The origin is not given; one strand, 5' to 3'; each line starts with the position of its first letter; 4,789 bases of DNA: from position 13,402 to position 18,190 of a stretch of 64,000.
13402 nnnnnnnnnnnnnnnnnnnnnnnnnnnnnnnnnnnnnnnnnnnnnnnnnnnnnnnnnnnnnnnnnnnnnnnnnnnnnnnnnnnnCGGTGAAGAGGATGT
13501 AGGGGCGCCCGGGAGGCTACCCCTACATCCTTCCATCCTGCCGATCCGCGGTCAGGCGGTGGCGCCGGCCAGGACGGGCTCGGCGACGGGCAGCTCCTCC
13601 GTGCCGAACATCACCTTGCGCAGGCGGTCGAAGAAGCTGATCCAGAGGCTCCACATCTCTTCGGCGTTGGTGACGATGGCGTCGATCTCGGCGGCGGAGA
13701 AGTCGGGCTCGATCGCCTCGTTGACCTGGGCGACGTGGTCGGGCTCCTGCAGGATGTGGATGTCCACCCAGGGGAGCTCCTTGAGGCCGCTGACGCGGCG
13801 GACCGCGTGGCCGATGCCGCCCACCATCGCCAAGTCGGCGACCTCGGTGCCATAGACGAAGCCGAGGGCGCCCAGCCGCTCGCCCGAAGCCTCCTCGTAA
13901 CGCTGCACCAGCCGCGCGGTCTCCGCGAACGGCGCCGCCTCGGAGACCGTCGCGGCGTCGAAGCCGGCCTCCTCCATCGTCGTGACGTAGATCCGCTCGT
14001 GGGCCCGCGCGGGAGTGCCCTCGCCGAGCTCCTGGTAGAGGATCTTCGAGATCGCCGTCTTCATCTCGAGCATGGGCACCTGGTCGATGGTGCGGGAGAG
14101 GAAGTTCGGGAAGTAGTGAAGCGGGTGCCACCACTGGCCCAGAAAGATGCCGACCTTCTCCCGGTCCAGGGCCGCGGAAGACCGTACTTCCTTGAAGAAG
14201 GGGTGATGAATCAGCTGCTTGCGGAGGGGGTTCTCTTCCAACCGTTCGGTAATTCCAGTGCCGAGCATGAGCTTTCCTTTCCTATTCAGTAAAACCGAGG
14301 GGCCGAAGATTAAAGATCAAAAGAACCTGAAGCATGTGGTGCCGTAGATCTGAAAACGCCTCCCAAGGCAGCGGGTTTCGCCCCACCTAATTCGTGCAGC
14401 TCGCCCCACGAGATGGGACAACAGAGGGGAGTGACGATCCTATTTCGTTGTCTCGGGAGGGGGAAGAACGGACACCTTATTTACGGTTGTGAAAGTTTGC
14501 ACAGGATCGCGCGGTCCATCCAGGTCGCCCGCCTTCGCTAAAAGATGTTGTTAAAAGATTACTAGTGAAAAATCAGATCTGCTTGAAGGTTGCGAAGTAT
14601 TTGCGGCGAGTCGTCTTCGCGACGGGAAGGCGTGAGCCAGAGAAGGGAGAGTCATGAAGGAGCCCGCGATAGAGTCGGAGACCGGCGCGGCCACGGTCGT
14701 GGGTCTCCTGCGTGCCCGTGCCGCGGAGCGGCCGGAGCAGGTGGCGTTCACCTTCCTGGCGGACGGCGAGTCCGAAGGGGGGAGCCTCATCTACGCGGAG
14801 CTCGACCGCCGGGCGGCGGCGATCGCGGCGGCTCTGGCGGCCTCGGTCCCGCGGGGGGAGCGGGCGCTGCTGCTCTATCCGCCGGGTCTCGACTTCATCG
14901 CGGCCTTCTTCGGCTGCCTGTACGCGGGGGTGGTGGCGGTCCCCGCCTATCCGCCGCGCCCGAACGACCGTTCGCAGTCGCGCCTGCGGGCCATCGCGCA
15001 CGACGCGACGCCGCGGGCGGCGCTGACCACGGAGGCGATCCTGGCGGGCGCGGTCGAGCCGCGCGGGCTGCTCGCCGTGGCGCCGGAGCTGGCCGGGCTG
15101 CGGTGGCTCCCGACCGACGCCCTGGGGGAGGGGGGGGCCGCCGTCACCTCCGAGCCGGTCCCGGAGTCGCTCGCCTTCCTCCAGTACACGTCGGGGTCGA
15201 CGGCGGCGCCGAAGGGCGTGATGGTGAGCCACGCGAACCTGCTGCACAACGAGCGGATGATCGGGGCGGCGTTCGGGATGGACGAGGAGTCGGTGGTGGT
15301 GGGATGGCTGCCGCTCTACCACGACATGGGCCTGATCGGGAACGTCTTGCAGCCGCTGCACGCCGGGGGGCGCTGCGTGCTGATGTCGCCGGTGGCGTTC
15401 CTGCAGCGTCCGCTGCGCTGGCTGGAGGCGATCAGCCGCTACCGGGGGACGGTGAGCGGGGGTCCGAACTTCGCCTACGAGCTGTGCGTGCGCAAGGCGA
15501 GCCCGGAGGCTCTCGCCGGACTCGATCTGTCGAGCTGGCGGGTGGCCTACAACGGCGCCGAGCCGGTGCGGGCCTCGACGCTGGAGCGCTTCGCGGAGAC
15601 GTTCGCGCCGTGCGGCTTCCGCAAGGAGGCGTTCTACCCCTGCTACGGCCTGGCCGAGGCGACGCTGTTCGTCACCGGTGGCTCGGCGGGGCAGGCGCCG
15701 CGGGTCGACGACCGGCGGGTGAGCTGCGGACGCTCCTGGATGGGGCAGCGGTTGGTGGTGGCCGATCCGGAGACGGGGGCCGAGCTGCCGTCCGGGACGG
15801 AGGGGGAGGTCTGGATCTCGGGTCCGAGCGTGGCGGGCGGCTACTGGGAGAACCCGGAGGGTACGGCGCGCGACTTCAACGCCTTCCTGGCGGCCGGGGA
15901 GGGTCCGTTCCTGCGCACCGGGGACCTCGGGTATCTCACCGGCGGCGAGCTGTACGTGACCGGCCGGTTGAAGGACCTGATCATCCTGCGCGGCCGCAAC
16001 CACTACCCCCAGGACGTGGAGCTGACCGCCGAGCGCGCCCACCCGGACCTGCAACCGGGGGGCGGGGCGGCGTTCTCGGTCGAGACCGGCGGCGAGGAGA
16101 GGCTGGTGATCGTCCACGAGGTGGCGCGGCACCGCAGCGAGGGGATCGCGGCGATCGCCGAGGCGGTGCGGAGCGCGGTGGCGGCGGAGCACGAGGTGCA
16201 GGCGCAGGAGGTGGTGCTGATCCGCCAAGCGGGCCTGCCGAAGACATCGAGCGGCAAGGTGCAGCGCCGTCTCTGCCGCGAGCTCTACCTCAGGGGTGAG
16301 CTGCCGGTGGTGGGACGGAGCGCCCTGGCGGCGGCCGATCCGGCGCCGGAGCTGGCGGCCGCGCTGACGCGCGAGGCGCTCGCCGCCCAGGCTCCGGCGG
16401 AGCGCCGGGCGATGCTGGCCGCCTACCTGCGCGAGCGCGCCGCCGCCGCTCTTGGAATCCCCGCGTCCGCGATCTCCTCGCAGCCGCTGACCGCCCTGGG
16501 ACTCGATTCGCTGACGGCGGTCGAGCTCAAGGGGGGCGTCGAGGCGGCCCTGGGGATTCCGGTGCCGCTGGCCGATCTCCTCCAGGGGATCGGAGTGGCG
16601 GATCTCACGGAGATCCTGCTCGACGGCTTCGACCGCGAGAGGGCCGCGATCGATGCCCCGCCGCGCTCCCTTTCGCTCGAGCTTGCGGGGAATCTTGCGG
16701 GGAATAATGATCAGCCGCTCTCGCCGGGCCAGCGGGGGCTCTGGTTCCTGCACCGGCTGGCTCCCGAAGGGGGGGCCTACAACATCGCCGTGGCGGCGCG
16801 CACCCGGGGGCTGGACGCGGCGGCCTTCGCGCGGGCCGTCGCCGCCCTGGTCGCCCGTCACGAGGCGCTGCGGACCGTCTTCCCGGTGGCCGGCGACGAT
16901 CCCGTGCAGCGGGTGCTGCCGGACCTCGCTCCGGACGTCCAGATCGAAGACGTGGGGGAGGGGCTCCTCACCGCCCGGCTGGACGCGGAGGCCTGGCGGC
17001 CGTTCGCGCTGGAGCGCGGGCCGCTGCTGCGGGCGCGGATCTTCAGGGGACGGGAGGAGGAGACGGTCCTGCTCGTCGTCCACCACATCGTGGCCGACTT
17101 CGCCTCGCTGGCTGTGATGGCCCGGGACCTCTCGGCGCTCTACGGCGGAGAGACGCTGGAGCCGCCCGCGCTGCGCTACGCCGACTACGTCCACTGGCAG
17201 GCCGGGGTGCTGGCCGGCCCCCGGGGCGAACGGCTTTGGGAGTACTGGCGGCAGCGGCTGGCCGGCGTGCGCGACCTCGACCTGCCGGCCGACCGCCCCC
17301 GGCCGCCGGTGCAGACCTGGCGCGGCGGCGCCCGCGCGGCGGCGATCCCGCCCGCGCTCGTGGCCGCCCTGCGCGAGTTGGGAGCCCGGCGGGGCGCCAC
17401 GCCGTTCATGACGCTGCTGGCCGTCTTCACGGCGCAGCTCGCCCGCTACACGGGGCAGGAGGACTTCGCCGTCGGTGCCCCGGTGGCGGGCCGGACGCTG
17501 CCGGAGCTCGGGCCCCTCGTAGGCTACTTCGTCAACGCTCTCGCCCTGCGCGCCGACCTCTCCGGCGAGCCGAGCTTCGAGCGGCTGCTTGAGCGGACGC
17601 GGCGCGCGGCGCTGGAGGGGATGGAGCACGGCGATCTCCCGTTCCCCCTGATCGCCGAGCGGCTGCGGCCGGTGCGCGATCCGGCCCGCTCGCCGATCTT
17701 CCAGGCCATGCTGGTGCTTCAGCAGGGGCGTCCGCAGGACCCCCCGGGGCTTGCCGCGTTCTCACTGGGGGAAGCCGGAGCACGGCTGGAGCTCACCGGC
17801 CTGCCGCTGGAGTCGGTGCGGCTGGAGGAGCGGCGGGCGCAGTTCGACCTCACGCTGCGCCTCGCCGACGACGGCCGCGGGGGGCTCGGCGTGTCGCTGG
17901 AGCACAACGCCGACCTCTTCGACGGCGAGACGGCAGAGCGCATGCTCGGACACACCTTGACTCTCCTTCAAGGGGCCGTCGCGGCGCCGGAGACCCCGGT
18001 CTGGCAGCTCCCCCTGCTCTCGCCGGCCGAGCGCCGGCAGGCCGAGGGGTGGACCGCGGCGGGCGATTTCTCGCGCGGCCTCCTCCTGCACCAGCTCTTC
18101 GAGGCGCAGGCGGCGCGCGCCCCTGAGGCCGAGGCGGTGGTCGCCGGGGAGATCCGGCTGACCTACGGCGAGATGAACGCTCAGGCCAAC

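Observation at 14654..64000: Colinear lipopeptide assembly line longer than 49 kb: lipoinitiation plus 11 NRPS modules, one PKS module and an extra stand-alone C domain; no TE in window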

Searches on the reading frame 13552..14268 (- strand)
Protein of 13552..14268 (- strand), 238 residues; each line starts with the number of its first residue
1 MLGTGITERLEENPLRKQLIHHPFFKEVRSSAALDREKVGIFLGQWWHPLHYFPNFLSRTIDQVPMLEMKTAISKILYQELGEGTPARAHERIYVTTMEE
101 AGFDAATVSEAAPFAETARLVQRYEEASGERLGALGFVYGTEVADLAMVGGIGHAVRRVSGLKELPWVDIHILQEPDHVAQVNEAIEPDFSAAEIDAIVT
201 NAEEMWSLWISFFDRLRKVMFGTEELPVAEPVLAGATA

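Call 6: search_protein_families(library=pfam, proteins=[window:13552-14268:-])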
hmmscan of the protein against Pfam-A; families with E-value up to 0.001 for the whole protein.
window:13552-14268:- (238 aa): 1 family
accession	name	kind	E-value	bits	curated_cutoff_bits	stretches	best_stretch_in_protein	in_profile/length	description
PF14518.11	Haem_oxygenas_2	-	7.4e-22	78.4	28.9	1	42-209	3-176/177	Iron-containing redox enzyme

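Call 48: search_protein_families(library=ncbifam, proteins=[window:13552-14268:-], max_evalue=0.00001)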
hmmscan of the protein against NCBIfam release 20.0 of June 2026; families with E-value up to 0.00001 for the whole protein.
window:13552-14268:- (238 aa): 1 family
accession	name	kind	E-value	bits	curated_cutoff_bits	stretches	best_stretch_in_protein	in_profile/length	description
TIGR04305.1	fol_rel_CADD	subfamily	4e-08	33.1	200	1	9-208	4-202/212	CADD family putative folate metabolism protein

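Call 65: search_solved_structures(query=window:13552-14268:-, max_evalue=1)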
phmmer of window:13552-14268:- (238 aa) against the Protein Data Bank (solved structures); distinct sequences matched with E-value up to 1: 2.
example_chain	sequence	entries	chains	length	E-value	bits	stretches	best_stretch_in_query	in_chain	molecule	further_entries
3bjd_A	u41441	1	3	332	0.0023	20.9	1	8-123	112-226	Putative 3-oxoacyl-(acyl-carrier-protein) synthase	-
8w1q_A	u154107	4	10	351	0.0026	20.7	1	8-123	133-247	Pyrroloquinoline quinone (Coenzyme PQQ) biosynthesis protein C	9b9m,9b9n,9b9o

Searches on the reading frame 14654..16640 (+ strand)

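Call 48: search_protein_families(library=ncbifam, proteins=[window:14654-16640:+], max_evalue=0.00001)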
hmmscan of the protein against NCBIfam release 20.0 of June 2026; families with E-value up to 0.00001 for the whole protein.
window:14654-16640:+ (662 aa): 94 families (the best 25 are shown)
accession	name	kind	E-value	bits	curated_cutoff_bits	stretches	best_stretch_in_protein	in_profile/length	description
NF004282.0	PRK05691.1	subfamily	1.6e-177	592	4090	1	13-640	9-638/4334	non-ribosomal peptide synthase/polyketide synthase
NF004509.1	PRK05850.1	subfamily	6.9e-132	440.7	775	1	13-549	3-572/578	fatty-acid--AMP ligase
NF009124.0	PRK12476.1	subfamily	1e-117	393.8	922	1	13-551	34-610/612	fatty acyl-AMP ligase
NF038337.1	FAAL_FadD21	exception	2.9e-116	389.3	1100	1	13-549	4-573/579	fatty-acid--AMP ligase FAAL21/FadD21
NF038339.3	FAAL_FadD32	equivalog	8.6e-115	384.2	975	3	13-351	18-359/625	long-chain-fatty-acid--AMP ligase FadD32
NF006624.1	PRK09192.1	subfamily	7.3e-114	381.2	600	2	45-343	45-344/567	fatty acyl-AMP ligase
NF040633.1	FadD32_Coryne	exception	5.2e-105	352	875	1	35-546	53-613/614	FadD32-like long-chain-fatty-acid--AMP ligase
NF038338.1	FAAL_FadD28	exception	8e-99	331.5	1100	1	17-546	8-571/580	fatty-acid--AMP ligase FAAL28/FadD28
NF005850.0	PRK07768.1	subfamily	6.1e-91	305.3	572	1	46-543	31-541/545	long-chain-fatty-acid--CoA ligase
NF004510.0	PRK05851.1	equivalog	3.2e-68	230.1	621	1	46-539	33-514/525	long-chain-fatty acid--ACP ligase MbtM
TIGR01733.1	AA-adenyl-dom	subfamily_domain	2.7e-50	171.3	317.4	1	47-460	2-399/409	amino acid adenylation domain-containing protein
NF004837.0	PRK06187.1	subfamily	5.5e-48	163.5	476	1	168-549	167-526/531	long-chain-fatty-acid--CoA ligase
NF006181.0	PRK08314.1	subfamily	8.1e-45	153.1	705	2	155-542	188-551/563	long-chain-fatty-acid--CoA ligase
NF004511.1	PRK05852.1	equivalog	7.3e-43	147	650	1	17-545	3-504/505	FadD7 family fatty acid--CoA ligase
NF004114.0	PRK05605.1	equivalog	5.6e-41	140.5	766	1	158-544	208-568/575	long-chain-fatty-acid--CoA ligase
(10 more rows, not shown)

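Call 62: find_homologous_proteins(query=window:14654-16640:+, max_evalue=1e-40)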
Query window:14654-16640:+ (662 aa): 8000 proteins with E <= 1e-40 among 8000 candidates; the best 120 are listed.
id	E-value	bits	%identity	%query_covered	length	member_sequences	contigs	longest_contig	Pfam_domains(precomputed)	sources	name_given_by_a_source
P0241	0.0e+0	1169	82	100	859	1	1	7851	PF00668.26,PF00550.32,PF00501.35,PF23024.2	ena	-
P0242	0.0e+0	1150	82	97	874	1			PF00668.26,PF00550.32,PF00501.35,PF23024.2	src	-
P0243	0.0e+0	1039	71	100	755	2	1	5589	PF00550.32,PF00501.35,PF23024.2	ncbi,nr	ncbi:MAG TPA: AMP-binding protein, partial [Thermoanaerobaculia bacterium]|nr:AMP-binding protein [T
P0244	3.7e-292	989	80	86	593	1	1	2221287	PF00501.35,PF23024.2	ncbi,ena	-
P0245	5.0e-290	982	69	98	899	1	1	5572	PF00668.26,PF00550.32,PF00501.35,PF23024.2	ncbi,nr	ncbi:MAG TPA: AMP-binding protein, partial [Thermoanaerobaculia bacterium]|nr:AMP-binding protein [T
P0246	4.4e-285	965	72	95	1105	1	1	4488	PF00668.26,PF00550.32,PF00501.35,PF24919.1,PF23024.2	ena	-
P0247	5.3e-280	949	80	81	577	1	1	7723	PF00501.35,PF23024.2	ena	-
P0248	5.3e-267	906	77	82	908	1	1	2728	PF00668.26,PF00550.32,PF00501.35,PF23024.2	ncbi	ncbi:MAG TPA: condensation domain-containing protein, partial [Thermoanaerobaculia bacterium]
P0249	2.0e-259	881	65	96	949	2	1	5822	PF00668.26,PF00550.32,PF00501.35,PF23024.2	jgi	jgi:acyl-CoA synthetase (AMP-forming)/AMP-acid ligase II/acyl carrier protein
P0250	1.4e-252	858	71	84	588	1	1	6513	PF00501.35,PF23024.2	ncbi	ncbi:MAG: fatty acyl-AMP ligase, partial [Thermoanaerobaculia bacterium]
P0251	3.8e-251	853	76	78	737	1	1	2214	PF00668.26,PF00550.32,PF00501.35,PF23024.2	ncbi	ncbi:MAG TPA: AMP-binding protein, partial [Thermoanaerobaculia bacterium]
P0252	2.8e-250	850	62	97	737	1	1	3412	PF00550.32,PF00501.35,PF23024.2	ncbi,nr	ncbi:MAG TPA: AMP-binding protein, partial [Thermoanaerobaculia bacterium]|nr:AMP-binding protein [T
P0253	5.6e-237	806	60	98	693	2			PF00550.32,PF00501.35,PF23024.2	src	-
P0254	3.9e-234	797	53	82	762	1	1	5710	PF00501.35,PF24919.1,PF23024.2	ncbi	ncbi:MAG: AMP-binding protein, partial [Pseudomonadota bacterium]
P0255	3.5e-231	787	62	94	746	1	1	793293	PF00550.32,PF00501.35,PF23024.2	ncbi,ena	-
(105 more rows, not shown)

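Call 63: find_encoding_contigs(protein=P0244, flank=10000, max_places=2)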
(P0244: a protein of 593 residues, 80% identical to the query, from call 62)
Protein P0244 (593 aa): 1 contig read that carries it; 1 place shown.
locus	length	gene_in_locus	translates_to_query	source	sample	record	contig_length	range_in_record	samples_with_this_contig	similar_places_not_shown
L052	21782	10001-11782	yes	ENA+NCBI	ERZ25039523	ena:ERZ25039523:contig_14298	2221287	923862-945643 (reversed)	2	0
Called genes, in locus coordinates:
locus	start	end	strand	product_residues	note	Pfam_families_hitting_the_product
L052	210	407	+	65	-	-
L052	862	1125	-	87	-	-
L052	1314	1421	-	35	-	-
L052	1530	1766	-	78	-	-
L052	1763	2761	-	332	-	PF00176:SNF2-rel_dom (weak)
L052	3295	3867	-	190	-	PF00578:AhpC-TSA, PF08534:Redoxin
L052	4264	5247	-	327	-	PF00248:Aldo_ket_red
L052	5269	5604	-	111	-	PF07411:DUF1508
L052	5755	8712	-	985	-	PF01804:Penicil_amidase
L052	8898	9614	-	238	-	PF14518:Haem_oxygenas_2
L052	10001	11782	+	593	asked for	PF00501:AMP-binding, PF23024:AMP-dom_DIP2-like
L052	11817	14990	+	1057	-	PF00550:PP-binding (weak), PF00668:Condensation, PF00501:AMP-binding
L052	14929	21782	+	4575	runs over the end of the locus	PF00550:PP-binding, PF00668:Condensation, PF00501:AMP-binding, PF00550:PP-binding, PF13193:AMP-binding_C, PF00550:PP-binding, PF00668:Condensation, PF00501:AMP-binding, +10 more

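Call 64: find_encoding_contigs(protein=P0241, flank=10000, max_places=2)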
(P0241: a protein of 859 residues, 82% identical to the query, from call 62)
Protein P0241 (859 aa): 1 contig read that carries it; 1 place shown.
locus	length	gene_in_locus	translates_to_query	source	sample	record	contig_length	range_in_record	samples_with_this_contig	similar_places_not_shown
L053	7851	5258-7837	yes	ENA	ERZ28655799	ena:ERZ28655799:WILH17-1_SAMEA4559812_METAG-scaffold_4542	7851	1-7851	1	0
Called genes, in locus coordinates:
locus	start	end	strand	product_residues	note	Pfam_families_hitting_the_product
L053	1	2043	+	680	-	?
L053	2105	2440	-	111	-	PF19135:DUF5818 (weak)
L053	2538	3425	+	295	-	-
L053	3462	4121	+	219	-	PF02230:Abhydrolase_2, PF00561:Abhydrolase_1 (faint), PF12146:Hydrolase_4 (faint), PF00326:Peptidase_S9 (faint)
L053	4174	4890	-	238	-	PF14518:Haem_oxygenas_2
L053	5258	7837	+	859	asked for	PF00501:AMP-binding, PF23024:AMP-dom_DIP2-like (weak), PF00550:PP-binding, PF00668:Condensation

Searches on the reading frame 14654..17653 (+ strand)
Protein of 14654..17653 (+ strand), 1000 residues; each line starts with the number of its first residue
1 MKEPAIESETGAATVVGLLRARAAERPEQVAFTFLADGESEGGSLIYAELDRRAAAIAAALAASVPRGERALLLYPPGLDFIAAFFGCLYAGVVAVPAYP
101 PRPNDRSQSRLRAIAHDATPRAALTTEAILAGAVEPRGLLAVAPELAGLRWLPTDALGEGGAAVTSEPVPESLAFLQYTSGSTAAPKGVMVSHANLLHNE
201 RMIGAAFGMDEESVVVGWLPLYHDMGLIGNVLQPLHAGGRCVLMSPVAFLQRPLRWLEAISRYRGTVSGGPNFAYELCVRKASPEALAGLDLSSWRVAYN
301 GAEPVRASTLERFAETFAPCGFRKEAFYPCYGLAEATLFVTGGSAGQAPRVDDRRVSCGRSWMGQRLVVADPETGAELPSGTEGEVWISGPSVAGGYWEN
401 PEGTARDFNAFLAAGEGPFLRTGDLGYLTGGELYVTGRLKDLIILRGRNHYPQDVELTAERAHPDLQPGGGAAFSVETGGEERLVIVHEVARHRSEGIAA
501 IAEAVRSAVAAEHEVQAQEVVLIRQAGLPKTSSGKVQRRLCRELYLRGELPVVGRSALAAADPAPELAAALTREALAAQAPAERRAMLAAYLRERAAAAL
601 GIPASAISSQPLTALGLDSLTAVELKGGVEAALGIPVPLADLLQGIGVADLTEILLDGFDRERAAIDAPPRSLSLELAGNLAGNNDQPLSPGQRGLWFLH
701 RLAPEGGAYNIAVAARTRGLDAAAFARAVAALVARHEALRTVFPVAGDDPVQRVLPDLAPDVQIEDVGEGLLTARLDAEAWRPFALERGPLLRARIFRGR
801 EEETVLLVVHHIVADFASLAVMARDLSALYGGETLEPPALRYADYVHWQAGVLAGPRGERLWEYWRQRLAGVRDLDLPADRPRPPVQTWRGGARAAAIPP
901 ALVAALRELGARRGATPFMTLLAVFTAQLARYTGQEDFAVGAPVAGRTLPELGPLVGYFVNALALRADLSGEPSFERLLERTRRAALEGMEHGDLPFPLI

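Call 10: search_protein_families(library=pfam, proteins=[window:14654-17653:+], max_evalue=0.00001)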
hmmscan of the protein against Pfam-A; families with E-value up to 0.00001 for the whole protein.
window:14654-17653:+ (1000 aa): 4 families
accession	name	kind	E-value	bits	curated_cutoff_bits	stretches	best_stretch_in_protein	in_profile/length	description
PF00501.34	AMP-binding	-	1.2e-76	258.4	29.9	1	20-398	2-384/384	AMP-binding enzyme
PF00668.25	Condensation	-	5.7e-70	236.7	30.6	1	686-999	4-333/456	Condensation domain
PF23024.1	AMP-dom_DIP2-like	-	1.3e-11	44.9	27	1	441-552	2-107/110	Disco-interacting protein 2-like, AMP domain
PF00550.31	PP-binding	-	9.9e-11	42.2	20.8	1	591-653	2-65/67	Phosphopantetheine attachment site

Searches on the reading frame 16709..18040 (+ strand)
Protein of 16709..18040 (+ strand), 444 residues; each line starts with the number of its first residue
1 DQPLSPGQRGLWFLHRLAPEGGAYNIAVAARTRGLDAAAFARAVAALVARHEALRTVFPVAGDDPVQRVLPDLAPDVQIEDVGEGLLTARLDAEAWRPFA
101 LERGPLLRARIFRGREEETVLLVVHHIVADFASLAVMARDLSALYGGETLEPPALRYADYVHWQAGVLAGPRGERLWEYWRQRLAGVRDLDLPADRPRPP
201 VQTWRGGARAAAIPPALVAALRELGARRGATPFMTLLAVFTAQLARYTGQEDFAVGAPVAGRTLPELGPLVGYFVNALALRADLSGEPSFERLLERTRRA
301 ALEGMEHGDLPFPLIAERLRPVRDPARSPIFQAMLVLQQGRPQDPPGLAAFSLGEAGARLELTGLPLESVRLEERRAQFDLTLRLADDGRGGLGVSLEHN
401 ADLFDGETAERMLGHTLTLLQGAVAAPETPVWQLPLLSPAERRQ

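Call 48: search_protein_families(library=ncbifam, proteins=[window:16709-18040:+], max_evalue=0.00001)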
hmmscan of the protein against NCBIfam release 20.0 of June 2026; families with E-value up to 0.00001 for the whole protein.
window:16709-18040:+ (444 aa): 4 families
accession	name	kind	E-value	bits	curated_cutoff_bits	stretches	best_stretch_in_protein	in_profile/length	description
NF004282.0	PRK05691.1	subfamily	9.6e-88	294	4090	1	3-444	1730-2172/4334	non-ribosomal peptide synthase/polyketide synthase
NF047350.1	aureusi_NRPS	equivalog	4.5e-47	159.8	2500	1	3-422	996-1396/2373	aureusimine non-ribosomal peptide synthetase AusA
NF038078.1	NRPS_MxcG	equivalog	1.6e-12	45.6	2300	1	2-262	5-273/1442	myxochelin non-ribosomal peptide synthetase MxcG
NF041803.1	NRPS_SolG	exception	3.7e-09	34.7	2200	1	4-443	114-544/1163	solanimycin non-ribosomal peptide synthetase SolG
